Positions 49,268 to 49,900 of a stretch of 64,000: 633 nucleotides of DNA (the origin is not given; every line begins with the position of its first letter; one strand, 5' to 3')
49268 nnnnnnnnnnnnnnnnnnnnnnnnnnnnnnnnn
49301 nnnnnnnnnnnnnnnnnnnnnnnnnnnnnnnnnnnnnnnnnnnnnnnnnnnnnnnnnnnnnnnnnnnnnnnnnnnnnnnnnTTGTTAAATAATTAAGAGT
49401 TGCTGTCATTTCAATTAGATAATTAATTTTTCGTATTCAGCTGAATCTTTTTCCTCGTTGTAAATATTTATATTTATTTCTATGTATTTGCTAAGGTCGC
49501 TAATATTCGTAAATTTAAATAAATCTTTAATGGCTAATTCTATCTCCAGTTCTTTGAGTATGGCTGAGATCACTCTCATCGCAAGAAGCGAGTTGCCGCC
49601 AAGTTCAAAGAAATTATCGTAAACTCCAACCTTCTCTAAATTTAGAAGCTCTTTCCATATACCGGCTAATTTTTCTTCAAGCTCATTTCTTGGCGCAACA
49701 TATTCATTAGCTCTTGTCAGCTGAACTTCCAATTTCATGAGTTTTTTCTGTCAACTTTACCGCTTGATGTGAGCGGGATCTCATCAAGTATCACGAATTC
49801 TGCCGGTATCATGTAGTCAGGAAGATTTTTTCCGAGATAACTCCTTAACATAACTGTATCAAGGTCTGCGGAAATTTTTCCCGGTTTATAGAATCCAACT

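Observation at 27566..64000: Two-gene NRPS assembly line of at least 10 modules, with an exporter, in a T9SS-type (FCB-group-like) genome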

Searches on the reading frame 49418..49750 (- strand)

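Call 4: search_protein_families(library=pfam, proteins=[window:49418-49750:-], max_evalue=0.001)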
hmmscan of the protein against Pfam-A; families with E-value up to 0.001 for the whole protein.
window:49418-49750:- (111 aa): 1 family
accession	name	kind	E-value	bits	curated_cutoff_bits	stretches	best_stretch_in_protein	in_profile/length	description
PF00550.31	PP-binding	-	4.2e-15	56.2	20.8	1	26-90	1-67/67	Phosphopantetheine attachment site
